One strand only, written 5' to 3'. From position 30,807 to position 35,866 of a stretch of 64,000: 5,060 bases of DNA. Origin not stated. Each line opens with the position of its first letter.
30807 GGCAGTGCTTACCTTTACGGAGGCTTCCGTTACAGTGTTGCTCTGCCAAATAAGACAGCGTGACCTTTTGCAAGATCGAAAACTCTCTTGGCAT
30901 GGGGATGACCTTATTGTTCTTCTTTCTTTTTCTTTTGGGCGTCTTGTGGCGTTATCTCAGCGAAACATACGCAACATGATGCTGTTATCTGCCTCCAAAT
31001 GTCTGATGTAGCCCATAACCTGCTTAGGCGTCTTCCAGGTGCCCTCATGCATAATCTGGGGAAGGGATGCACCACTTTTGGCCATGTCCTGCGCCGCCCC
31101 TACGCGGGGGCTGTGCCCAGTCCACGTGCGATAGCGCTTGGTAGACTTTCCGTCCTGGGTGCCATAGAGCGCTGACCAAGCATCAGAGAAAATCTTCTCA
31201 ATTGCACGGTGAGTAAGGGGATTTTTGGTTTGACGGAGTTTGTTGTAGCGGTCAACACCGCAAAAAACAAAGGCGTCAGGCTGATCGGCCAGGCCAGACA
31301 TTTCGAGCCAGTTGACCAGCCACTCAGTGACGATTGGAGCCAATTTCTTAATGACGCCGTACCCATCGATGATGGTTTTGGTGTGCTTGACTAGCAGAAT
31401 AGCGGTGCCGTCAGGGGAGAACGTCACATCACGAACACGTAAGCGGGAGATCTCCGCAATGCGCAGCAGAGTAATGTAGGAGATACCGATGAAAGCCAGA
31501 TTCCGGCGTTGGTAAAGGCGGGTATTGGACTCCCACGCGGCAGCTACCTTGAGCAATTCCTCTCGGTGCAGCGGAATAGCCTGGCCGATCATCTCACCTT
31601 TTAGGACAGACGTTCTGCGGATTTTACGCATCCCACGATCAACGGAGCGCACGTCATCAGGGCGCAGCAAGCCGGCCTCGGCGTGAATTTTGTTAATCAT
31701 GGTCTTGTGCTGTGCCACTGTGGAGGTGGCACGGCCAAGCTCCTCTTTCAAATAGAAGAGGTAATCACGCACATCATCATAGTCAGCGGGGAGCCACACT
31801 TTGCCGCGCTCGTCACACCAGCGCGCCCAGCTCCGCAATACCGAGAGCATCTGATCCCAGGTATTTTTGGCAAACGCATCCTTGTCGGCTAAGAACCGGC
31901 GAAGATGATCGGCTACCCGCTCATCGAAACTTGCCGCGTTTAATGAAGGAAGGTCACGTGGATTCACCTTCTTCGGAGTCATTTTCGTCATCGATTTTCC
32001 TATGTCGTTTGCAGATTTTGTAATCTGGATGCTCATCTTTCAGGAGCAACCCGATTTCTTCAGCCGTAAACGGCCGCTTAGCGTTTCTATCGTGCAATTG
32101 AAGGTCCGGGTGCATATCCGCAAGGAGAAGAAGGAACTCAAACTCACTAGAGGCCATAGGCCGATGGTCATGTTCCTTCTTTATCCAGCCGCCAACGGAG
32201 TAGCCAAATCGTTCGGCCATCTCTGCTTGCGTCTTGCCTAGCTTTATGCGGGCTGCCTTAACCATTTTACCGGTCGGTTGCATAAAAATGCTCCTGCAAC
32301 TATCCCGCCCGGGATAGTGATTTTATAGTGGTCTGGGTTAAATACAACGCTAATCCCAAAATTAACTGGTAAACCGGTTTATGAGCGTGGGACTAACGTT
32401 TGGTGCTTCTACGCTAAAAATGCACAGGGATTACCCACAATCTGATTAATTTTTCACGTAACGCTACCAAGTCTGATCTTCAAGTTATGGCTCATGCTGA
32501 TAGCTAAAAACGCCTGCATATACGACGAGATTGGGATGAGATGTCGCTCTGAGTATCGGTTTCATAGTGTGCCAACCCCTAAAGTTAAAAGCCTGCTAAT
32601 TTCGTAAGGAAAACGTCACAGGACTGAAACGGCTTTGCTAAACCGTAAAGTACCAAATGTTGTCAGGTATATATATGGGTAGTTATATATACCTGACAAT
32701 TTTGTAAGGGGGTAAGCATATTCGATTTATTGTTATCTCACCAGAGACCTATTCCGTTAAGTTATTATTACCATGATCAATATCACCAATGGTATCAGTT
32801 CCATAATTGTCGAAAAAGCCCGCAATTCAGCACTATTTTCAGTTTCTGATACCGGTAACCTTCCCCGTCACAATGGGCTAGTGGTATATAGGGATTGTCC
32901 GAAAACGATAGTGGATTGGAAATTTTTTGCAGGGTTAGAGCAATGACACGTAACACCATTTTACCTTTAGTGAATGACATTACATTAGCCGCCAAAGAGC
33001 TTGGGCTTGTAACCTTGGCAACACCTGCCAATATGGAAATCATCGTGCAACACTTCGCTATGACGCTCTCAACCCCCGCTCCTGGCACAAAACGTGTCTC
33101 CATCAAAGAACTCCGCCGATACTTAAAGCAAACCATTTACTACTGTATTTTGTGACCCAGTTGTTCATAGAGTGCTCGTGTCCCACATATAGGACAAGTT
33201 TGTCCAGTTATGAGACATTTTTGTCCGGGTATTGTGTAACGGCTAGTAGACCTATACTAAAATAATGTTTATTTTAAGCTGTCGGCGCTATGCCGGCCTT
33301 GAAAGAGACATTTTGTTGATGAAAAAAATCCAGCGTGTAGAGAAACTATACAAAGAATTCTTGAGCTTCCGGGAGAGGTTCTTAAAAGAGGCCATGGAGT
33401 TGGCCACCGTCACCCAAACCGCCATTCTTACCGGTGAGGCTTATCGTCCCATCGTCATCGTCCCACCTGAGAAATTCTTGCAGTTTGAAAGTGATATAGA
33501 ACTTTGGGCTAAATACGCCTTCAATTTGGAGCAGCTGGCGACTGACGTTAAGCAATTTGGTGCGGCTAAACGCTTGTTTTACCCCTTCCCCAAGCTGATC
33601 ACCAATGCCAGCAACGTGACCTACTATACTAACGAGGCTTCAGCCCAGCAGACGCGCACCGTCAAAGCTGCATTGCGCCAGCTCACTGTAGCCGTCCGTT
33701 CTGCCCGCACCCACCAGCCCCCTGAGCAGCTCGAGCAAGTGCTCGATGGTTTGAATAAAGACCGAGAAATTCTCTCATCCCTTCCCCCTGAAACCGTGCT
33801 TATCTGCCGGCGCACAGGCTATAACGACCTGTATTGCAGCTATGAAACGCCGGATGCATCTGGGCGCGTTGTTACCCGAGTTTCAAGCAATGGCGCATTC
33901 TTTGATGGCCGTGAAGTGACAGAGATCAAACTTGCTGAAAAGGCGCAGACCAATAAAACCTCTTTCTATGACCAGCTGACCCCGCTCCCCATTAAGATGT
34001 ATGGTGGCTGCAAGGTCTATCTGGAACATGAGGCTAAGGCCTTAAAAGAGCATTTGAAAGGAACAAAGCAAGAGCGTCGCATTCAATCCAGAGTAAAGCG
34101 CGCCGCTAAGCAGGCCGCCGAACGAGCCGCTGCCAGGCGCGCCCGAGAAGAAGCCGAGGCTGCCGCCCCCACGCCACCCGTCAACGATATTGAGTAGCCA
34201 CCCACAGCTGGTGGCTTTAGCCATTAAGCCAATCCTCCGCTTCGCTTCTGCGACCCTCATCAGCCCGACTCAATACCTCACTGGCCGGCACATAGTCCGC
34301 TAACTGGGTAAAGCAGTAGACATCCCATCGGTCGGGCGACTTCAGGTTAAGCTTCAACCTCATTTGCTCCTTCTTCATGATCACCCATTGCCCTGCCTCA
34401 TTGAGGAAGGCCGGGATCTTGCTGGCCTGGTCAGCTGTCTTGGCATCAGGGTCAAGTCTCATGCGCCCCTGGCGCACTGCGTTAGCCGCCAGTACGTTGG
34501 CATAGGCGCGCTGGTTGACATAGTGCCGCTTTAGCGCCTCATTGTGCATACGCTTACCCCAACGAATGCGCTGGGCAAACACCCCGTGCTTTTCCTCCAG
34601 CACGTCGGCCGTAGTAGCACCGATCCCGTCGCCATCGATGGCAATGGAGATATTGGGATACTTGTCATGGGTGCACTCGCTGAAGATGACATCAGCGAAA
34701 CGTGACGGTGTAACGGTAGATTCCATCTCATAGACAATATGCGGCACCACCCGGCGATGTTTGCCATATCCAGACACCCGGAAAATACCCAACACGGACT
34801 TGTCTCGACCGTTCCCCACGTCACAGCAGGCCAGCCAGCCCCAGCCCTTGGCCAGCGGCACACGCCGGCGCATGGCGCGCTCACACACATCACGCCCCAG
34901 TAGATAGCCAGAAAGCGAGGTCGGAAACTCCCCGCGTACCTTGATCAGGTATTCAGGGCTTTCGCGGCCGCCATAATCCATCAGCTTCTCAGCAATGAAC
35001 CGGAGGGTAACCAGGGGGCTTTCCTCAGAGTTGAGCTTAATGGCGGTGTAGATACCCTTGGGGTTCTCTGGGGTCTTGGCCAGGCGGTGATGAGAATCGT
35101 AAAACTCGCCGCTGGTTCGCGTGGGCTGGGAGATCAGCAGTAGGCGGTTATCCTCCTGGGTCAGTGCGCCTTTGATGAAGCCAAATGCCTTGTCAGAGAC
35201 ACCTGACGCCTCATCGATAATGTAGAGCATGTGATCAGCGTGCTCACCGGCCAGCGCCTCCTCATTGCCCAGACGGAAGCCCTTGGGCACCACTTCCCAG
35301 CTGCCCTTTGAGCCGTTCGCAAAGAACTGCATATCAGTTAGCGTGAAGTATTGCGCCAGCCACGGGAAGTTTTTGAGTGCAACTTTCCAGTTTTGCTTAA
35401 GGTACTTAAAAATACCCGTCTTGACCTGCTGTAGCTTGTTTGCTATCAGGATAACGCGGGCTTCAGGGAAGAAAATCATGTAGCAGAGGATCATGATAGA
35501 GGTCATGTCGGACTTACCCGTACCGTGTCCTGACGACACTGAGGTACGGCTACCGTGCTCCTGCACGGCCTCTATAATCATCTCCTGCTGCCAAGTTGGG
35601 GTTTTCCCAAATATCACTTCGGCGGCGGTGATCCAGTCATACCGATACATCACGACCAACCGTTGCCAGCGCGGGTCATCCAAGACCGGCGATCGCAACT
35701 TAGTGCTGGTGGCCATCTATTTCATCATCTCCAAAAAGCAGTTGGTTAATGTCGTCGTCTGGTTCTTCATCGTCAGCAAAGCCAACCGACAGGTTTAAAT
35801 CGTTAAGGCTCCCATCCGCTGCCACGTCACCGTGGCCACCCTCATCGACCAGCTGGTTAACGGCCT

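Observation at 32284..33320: lox-like 16-8-16 site, Coi-like ORF and a C1-operator-like half-site between cre-like and c1-like genes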

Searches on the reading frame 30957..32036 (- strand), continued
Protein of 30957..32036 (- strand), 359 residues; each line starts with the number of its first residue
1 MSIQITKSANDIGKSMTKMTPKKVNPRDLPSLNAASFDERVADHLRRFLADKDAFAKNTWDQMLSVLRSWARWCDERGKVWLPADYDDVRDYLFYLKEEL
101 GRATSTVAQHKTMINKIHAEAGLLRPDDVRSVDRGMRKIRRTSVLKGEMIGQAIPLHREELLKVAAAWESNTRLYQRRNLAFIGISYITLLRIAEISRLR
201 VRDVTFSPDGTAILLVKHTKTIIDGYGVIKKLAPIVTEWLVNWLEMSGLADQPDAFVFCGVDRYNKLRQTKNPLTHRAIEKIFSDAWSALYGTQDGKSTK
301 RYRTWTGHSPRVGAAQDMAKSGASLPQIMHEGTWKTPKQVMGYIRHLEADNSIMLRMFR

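Call 43: find_encoding_contigs(protein=P0006, flank=4000, max_places=2)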
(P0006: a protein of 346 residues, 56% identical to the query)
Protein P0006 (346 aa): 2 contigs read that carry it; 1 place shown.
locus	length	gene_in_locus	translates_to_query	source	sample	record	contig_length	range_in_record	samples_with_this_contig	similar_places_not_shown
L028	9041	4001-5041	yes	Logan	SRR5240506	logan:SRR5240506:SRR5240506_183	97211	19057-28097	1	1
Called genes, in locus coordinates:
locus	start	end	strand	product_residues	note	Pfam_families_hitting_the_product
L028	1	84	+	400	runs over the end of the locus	-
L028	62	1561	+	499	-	-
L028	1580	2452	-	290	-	PF27008:Phage_P7_repressor_C1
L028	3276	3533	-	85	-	PF01381:HTH_3, PF12844:HTH_19, PF13560:HTH_31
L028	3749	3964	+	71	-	-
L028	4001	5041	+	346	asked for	PF00589:Phage_integrase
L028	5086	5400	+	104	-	-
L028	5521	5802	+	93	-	-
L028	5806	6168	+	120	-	-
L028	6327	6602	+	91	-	-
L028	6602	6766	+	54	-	-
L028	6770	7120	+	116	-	-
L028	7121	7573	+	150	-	-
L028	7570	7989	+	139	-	-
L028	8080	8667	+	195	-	PF00692:dUTPase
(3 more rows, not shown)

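Call 44: find_encoding_contigs(protein=P0007, flank=4000, max_places=2)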
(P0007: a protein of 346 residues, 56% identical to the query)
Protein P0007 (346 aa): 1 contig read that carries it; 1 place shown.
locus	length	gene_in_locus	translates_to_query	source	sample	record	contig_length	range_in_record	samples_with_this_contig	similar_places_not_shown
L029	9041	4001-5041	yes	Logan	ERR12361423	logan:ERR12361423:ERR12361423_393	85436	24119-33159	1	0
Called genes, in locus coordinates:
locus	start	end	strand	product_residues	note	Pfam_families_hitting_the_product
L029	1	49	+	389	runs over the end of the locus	-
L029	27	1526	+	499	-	-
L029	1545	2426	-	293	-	PF27008:Phage_P7_repressor_C1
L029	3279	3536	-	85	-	PF01381:HTH_3, PF12844:HTH_19 (weak), PF13560:HTH_31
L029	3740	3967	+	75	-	-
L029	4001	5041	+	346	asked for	PF13495:Phage_int_SAM_4 (weak), PF00589:Phage_integrase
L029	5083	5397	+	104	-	-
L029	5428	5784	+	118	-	-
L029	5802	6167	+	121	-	-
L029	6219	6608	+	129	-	-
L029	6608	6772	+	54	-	-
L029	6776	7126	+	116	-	-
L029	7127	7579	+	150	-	-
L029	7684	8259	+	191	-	PF00692:dUTPase (weak)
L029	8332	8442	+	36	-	-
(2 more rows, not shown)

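Call 45: find_encoding_contigs(protein=P0005, flank=4000, max_places=1)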
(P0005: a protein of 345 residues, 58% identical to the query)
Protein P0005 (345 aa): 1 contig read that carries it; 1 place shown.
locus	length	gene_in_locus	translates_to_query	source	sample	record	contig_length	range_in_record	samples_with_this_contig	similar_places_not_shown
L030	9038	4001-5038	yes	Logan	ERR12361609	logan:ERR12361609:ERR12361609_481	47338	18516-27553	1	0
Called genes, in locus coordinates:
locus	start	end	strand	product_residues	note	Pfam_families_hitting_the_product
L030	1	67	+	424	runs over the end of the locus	-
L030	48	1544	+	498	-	-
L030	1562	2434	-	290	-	PF27008:Phage_P7_repressor_C1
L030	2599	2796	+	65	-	-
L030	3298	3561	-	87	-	PF01381:HTH_3, PF12844:HTH_19, PF13560:HTH_31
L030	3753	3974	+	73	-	-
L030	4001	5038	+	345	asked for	PF00589:Phage_integrase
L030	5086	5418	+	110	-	-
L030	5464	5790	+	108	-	-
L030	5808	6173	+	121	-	-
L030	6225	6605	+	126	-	-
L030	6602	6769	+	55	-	-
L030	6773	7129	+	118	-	-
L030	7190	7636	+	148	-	-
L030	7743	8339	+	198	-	PF00692:dUTPase (weak)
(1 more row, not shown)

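Call 46: find_encoding_contigs(protein=P0010, flank=4000, max_places=1)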
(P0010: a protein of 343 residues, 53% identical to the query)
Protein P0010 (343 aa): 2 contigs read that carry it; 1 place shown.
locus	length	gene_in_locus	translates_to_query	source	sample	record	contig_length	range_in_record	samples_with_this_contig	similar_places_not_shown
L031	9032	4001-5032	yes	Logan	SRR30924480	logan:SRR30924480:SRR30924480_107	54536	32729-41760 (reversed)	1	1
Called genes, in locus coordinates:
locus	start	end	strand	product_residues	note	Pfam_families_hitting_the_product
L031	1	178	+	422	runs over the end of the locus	-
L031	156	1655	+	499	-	-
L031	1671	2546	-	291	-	PF27008:Phage_P7_repressor_C1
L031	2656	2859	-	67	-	-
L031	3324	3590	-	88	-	PF01381:HTH_3, PF12844:HTH_19, PF13560:HTH_31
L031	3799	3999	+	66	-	-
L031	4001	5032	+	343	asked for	PF00589:Phage_integrase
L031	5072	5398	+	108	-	-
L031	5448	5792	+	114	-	-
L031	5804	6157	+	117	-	-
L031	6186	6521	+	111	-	-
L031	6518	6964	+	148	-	-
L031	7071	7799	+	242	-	PF11195:Tad2-like, PF21825:Sequestin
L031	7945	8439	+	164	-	-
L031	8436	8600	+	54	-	-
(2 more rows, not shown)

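Call 47: find_encoding_contigs(protein=P0011, flank=4000, max_places=1)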
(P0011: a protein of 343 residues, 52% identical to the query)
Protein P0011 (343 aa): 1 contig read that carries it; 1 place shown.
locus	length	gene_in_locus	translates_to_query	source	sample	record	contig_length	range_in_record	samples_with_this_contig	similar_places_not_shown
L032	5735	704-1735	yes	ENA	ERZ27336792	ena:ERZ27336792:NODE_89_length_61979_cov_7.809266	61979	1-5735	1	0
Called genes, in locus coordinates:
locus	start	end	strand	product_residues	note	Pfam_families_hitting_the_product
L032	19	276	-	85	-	PF01381:HTH_3, PF12844:HTH_19, PF13560:HTH_31 (weak)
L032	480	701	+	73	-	-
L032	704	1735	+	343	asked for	PF13495:Phage_int_SAM_4 (faint), PF02899:Phage_int_SAM_1 (weak), PF00589:Phage_integrase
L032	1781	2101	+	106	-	-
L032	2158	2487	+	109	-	-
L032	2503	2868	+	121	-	-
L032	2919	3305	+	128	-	-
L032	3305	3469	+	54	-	-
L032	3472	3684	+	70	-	-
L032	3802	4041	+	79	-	-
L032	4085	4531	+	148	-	-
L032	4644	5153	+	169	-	-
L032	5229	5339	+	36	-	-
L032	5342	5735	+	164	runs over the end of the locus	-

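Call 48: find_encoding_contigs(protein=P0003, flank=4000, max_places=1)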
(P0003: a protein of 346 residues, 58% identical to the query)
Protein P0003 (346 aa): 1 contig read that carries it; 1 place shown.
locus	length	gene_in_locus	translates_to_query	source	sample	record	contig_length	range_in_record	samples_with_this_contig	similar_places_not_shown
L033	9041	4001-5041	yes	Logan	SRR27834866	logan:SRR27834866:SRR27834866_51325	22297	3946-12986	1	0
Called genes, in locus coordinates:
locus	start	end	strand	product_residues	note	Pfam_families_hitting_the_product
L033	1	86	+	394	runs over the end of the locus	-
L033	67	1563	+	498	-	-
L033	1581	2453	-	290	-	PF27008:Phage_P7_repressor_C1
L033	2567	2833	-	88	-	-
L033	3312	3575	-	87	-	PF01381:HTH_3, PF12844:HTH_19, PF13560:HTH_31 (weak)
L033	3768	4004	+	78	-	-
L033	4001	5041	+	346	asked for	PF00589:Phage_integrase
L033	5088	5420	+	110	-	-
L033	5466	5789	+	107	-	-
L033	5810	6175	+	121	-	-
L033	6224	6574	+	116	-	-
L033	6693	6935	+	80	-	-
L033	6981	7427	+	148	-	-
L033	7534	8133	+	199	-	PF00692:dUTPase (faint)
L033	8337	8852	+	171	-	-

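Call 80: search_protein_families(library=ncbifam, proteins=[window:30957-31991:-], max_evalue=0.01)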
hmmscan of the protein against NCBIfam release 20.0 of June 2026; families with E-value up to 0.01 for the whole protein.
window:30957-31991:- (344 aa): 3 families
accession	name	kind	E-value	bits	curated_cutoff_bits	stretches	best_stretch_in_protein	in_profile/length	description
TIGR02224.1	recomb_XerC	equivalog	3.5e-07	29.9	335.15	1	141-270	107-225/295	tyrosine recombinase XerC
NF001399.0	PRK00283.1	subfamily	0.00017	20.9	279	1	24-193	7-165/300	tyrosine recombinase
NF040815.2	recomb_XerA_Arch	equivalog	0.0035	17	220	1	40-192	12-142/263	site-specific tyrosine recombinase/integron integrase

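Call 81: get_annotated_region(hit=H23, flank=6000)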
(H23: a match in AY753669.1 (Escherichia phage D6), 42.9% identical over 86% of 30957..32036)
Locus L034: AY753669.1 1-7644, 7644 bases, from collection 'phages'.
description: Enterobacteria phage D6 immC region, complete sequence.
organism: Escherichia phage D6 (NCBI taxid 2014434)
taxonomy: Viruses; Duplodnaviria; Heunggongvirae; Uroviricota; Caudoviricetes
host: -; source: -; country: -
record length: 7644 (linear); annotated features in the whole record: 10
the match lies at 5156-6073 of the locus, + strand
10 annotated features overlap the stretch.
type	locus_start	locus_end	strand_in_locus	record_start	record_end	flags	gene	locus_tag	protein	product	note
CDS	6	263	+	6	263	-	orf1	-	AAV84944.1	hypothetical protein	-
CDS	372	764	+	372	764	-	lpa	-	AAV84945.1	late promoter activating protein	Lpa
CDS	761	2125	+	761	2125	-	pacA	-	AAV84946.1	DNA pacase A subunit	PacA; DNA terminase small subunit; cuts phage DNA for DNA packaging together with PacB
CDS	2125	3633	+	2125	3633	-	pacB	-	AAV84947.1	DNA pacase B subunit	PacB; DNA terminase large subunit; ATPase; cuts phage DNA for DNA packaging together with PacA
CDS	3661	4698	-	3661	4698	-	c1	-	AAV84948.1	phage repressor protein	C1; similar to the C1 repressor of phage P1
misc_recomb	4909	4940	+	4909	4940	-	-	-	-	-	region of crossover (rox) site for Dre recombinase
CDS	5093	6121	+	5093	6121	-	dre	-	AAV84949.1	tyrosine recombinase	Dre; similar to the P1 Cre recombinase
CDS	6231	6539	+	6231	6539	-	orf2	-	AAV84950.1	hypothetical protein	-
CDS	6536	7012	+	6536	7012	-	orf3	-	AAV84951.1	hypothetical protein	-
CDS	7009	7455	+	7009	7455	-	dut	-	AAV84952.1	probable dUTPase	Dut; similar to dUTPase of Rubrivivax gelatinosus PM1 in ZP_00242767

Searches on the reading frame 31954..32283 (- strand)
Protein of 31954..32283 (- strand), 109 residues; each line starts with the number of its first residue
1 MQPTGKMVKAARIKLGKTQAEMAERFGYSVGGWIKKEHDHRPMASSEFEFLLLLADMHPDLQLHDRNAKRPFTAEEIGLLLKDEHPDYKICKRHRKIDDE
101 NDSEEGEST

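Call 10: search_protein_families(library=pfam, proteins=[window:31954-32283:-], max_evalue=0.01)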
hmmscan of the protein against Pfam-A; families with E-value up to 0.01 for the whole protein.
window:31954-32283:- (109 aa): 2 families
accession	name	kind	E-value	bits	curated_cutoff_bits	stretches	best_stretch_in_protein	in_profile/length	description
PF12844.13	HTH_19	-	0.0019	18.5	30.2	1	5-45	1-40/64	Helix-turn-helix domain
PF01381.28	HTH_3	-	0.0052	17.2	23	1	8-30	1-23/55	Helix-turn-helix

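Call 11: search_protein_families(library=phrogs, proteins=[window:31954-32283:-], max_evalue=0.01)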
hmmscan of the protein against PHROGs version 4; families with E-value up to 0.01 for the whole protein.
window:31954-32283:- (109 aa): 2 families
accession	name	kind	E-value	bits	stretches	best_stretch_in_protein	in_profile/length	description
phrog_8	-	transcription regulation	0.0025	18.3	1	1-31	74-107/346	transcriptional regulator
phrog_3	-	transcription regulation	0.0057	17.4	1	1-56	86-135/430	transcriptional repressor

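Call 80: search_protein_families(library=ncbifam, proteins=[window:31954-32283:-], max_evalue=0.01)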
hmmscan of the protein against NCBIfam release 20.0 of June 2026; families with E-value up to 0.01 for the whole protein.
window:31954-32283:- (109 aa): 1 family
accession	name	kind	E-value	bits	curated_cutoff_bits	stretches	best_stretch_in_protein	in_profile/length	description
TIGR03070.1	couple_hipB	subfamily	0.009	15.9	71.65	0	5-29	4-28/58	type II toxin-antitoxin system Y4mF family antitoxin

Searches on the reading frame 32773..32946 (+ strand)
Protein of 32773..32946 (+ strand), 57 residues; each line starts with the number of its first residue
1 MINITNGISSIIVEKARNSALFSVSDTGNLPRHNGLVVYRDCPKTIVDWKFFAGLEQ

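Call 10: search_protein_families(library=pfam, proteins=[window:32773-32946:+], max_evalue=0.01)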
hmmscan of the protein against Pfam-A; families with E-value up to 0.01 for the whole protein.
window:32773-32946:+ (57 aa): 0 families

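Call 11: search_protein_families(library=phrogs, proteins=[window:32773-32946:+], max_evalue=0.01)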
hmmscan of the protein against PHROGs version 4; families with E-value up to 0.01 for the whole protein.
window:32773-32946:+ (57 aa): 0 families

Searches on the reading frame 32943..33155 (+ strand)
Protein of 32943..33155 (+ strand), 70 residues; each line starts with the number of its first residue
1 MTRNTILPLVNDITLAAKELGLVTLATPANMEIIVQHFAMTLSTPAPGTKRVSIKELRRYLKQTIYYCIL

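Call 10: search_protein_families(library=pfam, proteins=[window:32943-33155:+], max_evalue=0.01)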
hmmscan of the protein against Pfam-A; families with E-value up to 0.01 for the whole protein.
window:32943-33155:+ (70 aa): 0 families

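Call 11: search_protein_families(library=phrogs, proteins=[window:32943-33155:+], max_evalue=0.01)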
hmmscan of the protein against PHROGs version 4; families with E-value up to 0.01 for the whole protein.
window:32943-33155:+ (70 aa): 0 families

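Call 80: search_protein_families(library=ncbifam, proteins=[window:32943-33155:+], max_evalue=0.01)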
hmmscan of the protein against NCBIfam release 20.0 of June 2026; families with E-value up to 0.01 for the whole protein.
window:32943-33155:+ (70 aa): 0 families

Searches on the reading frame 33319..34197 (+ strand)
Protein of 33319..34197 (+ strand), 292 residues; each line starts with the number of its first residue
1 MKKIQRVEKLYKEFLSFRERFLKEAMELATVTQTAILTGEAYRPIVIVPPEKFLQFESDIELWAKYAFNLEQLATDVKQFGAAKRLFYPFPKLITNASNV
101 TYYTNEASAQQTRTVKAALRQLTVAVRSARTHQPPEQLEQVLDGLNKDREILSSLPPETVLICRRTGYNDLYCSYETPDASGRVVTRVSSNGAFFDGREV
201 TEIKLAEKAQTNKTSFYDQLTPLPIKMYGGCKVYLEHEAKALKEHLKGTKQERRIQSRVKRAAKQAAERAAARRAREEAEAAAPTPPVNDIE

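Call 10: search_protein_families(library=pfam, proteins=[window:33319-34197:+], max_evalue=0.01)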
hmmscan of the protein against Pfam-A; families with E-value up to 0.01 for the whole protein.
window:33319-34197:+ (292 aa): 0 families

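Call 11: search_protein_families(library=phrogs, proteins=[window:33319-34197:+], max_evalue=0.01)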
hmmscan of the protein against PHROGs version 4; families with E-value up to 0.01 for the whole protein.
window:33319-34197:+ (292 aa): 1 family
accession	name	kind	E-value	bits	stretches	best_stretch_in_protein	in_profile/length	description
phrog_1678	-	unknown function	2.8e-24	87.1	1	6-271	6-269/347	-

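Call 80: search_protein_families(library=ncbifam, proteins=[window:33319-34197:+], max_evalue=0.01)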
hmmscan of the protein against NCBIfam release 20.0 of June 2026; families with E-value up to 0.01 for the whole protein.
window:33319-34197:+ (292 aa): 1 family
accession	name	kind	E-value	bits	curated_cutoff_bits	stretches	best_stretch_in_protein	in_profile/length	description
NF041318.1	phage_rep_C1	equivalog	2.7e-20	73.1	500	1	7-261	7-263/283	phage repressor protein C1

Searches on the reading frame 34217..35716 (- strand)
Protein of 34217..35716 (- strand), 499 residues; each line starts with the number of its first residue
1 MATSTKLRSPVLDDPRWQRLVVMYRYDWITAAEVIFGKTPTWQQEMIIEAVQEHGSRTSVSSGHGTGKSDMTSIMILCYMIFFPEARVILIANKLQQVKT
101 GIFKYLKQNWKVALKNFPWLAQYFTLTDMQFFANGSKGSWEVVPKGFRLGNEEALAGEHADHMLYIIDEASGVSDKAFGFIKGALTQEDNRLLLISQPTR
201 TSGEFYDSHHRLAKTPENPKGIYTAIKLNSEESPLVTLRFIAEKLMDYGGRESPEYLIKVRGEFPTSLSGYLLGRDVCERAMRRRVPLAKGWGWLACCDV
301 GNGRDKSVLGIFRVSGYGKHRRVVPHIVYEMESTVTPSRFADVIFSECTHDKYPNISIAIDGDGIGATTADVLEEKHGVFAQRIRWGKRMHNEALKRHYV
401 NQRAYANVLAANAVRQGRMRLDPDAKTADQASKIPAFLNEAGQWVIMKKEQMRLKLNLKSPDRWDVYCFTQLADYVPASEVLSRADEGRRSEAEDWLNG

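Call 10: search_protein_families(library=pfam, proteins=[window:34217-35716:-], max_evalue=0.01)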
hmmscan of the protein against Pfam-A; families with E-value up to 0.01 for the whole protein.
window:34217-35716:- (499 aa): 0 families

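Call 11: search_protein_families(library=phrogs, proteins=[window:34217-35716:-], max_evalue=0.01)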
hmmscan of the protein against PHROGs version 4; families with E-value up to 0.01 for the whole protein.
window:34217-35716:- (499 aa): 4 families
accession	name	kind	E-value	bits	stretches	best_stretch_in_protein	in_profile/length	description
phrog_5902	-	unknown function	1.1e-126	424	1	11-365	5-358/359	-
phrog_20197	-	unknown function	1.7e-63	214.2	1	11-138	5-132/158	-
phrog_2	-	head and packaging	1.7e-38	133.9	1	34-480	262-599/807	terminase large subunit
phrog_34449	-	unknown function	1.7e-11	45.1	1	10-88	5-81/241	-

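Call 80: search_protein_families(library=ncbifam, proteins=[window:34217-35716:-], max_evalue=0.01)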
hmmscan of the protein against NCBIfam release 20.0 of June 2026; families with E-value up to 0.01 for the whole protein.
window:34217-35716:- (499 aa): 0 families
